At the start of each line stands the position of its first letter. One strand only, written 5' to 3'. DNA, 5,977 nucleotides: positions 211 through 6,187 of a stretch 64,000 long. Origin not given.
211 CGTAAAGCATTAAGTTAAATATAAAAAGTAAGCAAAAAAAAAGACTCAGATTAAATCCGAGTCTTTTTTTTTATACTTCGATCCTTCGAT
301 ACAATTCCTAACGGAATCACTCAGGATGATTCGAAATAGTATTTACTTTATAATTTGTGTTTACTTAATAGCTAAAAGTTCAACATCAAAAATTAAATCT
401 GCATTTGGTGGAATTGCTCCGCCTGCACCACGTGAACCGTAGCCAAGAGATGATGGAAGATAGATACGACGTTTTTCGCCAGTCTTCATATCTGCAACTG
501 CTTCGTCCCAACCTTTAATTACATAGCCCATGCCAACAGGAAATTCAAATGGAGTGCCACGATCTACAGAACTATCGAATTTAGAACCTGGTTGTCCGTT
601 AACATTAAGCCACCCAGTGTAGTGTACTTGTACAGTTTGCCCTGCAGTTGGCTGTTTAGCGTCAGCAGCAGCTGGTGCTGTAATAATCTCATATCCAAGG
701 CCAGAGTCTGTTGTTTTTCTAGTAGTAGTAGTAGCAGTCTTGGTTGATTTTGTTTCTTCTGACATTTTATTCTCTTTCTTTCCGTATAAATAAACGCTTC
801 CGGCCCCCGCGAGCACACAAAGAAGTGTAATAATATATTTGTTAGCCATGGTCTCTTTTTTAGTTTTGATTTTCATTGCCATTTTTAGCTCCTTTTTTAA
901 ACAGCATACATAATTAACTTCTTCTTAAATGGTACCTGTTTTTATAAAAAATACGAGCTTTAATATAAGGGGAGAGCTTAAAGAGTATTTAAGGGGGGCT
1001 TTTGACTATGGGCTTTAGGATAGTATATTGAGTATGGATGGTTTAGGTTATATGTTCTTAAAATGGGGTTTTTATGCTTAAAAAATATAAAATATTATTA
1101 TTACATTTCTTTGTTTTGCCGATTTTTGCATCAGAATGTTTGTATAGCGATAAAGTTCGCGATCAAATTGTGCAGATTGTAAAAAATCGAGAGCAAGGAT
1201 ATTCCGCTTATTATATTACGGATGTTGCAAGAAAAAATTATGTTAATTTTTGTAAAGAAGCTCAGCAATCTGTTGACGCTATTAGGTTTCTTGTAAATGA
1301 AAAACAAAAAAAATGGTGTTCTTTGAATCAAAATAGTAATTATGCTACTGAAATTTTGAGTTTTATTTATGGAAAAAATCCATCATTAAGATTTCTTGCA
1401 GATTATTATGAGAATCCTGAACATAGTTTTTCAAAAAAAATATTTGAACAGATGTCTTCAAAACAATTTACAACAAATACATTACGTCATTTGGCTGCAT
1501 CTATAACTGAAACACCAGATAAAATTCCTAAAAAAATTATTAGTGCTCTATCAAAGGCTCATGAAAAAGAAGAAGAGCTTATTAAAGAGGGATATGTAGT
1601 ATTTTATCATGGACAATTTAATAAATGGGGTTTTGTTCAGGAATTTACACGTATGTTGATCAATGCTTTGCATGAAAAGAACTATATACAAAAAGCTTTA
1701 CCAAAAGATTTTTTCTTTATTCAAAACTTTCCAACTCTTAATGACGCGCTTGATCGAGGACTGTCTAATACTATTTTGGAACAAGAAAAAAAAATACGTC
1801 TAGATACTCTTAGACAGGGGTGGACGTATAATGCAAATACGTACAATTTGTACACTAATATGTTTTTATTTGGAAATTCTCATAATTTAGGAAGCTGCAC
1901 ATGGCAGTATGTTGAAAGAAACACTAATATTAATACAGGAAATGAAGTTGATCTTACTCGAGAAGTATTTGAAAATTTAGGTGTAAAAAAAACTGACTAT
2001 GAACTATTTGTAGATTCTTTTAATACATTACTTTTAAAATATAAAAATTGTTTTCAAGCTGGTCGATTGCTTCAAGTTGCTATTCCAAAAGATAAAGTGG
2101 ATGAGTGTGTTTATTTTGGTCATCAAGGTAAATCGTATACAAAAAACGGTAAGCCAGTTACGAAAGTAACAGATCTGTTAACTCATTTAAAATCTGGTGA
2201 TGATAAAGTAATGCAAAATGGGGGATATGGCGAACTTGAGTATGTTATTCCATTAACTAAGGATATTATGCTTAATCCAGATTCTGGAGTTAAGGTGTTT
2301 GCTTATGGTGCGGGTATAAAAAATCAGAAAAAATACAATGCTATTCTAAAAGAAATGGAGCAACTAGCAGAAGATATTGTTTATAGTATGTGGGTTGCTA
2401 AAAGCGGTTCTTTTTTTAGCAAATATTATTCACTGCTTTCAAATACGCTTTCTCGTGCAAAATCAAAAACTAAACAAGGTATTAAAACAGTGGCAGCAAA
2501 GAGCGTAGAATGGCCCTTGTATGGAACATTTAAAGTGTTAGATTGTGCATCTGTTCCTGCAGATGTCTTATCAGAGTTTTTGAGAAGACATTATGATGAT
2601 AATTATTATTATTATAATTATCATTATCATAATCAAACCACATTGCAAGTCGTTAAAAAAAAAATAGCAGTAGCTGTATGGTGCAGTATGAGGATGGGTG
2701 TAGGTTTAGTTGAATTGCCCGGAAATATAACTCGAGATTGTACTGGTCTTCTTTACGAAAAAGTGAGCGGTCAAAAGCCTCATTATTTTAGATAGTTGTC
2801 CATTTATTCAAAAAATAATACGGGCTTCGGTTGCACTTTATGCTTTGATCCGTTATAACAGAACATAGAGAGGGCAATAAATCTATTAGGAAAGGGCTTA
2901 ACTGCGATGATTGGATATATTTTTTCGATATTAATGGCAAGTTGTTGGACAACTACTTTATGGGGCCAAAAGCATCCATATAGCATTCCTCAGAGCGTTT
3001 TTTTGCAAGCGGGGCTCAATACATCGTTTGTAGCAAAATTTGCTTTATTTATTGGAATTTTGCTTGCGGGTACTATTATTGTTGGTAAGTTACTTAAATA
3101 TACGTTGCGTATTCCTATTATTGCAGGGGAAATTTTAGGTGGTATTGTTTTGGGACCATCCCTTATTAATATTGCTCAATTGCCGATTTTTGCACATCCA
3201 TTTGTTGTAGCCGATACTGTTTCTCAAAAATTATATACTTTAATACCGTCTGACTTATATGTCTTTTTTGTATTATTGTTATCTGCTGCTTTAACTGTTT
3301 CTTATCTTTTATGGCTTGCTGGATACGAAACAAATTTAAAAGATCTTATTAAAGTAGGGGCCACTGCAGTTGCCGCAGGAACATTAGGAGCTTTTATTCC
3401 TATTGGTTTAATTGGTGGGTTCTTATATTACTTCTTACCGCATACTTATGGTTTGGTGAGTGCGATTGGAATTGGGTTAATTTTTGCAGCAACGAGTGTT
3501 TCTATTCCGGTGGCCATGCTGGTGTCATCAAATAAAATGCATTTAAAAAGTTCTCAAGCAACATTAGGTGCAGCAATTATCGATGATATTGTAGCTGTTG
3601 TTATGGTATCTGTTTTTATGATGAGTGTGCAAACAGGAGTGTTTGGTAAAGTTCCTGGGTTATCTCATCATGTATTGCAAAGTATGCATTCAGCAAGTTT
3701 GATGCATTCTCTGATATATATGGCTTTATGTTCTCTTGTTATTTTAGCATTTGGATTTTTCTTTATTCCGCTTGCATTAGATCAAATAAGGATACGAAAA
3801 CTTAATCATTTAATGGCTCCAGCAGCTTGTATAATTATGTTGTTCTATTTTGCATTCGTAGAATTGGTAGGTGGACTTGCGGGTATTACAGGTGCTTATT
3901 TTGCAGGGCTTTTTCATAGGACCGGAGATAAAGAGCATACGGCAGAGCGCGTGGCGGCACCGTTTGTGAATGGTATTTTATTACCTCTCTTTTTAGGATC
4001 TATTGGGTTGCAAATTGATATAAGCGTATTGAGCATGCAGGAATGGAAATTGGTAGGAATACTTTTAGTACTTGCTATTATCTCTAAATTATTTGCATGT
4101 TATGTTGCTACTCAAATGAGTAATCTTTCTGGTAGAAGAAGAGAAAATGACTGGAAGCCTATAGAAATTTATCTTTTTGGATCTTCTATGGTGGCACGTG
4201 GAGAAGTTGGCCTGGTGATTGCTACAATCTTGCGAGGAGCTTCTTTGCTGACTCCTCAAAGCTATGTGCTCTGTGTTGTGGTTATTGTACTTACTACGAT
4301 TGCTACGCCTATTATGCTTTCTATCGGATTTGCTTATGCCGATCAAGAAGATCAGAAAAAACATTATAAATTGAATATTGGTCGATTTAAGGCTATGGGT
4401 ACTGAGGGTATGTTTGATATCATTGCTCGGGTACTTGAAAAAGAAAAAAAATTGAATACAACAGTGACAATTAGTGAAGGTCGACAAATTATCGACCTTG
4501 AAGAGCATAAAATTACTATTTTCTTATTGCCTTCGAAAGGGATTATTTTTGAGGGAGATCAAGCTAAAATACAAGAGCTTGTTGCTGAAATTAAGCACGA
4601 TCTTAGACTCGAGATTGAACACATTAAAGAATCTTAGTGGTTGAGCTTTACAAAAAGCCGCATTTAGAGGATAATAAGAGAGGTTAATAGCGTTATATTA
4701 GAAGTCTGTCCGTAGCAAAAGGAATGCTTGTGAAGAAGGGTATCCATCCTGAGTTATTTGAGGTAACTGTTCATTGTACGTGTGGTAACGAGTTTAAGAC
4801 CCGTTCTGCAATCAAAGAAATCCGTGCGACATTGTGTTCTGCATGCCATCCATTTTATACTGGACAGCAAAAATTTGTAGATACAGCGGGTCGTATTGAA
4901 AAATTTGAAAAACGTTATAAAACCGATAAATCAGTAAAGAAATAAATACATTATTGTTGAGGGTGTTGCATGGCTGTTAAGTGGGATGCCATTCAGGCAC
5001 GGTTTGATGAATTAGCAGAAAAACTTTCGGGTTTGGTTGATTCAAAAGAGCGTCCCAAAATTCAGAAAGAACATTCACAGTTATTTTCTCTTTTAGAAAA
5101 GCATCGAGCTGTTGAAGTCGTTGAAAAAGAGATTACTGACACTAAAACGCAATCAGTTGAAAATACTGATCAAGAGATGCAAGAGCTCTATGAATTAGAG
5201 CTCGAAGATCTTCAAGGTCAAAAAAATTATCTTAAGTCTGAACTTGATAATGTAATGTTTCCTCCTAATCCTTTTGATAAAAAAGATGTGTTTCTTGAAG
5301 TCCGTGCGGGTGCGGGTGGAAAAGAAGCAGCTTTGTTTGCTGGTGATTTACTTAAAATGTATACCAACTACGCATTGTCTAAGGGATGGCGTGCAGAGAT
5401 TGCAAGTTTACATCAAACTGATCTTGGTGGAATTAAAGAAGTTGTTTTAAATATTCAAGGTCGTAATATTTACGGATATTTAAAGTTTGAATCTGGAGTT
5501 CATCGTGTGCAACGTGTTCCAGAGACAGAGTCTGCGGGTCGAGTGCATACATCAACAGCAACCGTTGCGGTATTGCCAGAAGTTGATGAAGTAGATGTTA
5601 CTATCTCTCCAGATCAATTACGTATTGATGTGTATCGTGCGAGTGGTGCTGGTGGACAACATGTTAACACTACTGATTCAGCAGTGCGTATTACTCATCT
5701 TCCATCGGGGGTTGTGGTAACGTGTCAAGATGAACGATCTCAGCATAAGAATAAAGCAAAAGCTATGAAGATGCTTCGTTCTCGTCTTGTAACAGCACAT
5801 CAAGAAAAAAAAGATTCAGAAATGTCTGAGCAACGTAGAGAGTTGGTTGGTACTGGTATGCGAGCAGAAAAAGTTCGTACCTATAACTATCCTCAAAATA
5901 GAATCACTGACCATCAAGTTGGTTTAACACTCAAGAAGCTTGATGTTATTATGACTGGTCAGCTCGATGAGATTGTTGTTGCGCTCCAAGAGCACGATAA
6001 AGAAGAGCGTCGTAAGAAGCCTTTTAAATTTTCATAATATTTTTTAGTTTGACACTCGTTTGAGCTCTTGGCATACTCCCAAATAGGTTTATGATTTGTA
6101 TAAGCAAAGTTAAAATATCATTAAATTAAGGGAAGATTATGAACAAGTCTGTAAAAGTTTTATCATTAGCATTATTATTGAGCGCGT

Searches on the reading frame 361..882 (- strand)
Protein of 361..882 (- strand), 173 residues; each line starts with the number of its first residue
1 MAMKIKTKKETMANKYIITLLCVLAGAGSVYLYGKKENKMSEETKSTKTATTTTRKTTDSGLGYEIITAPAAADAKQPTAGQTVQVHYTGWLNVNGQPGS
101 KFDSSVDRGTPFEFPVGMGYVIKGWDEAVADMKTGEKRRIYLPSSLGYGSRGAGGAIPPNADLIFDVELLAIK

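Call 86: search_protein_families(library=pfam, proteins=[window:361-882:-], max_evalue=0.0001)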
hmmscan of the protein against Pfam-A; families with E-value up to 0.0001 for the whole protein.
window:361-882:- (173 aa): 1 family
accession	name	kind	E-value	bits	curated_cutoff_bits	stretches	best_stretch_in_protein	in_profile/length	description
PF00254.34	FKBP_C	-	1.6e-34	118.5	21.1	1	76-170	3-94/94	FKBP-type peptidyl-prolyl cis-trans isomerase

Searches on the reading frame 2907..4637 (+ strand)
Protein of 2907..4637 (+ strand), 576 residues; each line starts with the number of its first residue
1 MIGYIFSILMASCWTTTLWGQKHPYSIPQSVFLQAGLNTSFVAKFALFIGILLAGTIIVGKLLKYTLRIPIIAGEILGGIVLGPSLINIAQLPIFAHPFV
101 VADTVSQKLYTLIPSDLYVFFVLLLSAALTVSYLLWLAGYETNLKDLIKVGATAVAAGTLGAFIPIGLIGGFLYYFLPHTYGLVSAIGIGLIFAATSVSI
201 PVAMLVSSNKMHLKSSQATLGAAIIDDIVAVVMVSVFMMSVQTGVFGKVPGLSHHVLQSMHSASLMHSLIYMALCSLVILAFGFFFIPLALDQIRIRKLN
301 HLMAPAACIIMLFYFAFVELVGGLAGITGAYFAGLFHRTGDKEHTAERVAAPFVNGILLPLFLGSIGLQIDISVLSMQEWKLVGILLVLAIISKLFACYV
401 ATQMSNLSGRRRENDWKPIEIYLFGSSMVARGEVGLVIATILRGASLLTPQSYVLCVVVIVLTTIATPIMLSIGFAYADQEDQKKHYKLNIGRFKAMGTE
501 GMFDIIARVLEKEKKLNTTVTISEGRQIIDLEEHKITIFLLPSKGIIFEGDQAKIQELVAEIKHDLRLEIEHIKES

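Call 79: search_protein_families(library=pfam, proteins=[window:2907-4637:+], max_evalue=0.0001)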
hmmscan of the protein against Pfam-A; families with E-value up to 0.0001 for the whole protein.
window:2907-4637:+ (576 aa): 1 family
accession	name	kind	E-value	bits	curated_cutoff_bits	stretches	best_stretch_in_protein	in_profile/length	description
PF00999.27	Na_H_Exchanger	-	4.2e-44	151.4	26.2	1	57-472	4-370/375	Sodium/hydrogen exchanger, transmembrane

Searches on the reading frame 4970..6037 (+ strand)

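Call 79: search_protein_families(library=pfam, proteins=[window:4970-6037:+], max_evalue=0.0001)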
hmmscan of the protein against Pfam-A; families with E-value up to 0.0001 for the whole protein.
window:4970-6037:+ (355 aa): 2 families
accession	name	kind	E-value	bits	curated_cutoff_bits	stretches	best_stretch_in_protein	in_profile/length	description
PF03462.23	PCRF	-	2.5e-62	210.6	24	1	9-199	2-194/194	PCRF domain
PF00472.26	RF-1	-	7.7e-43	145.6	35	1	206-315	1-115/116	RF-1 domain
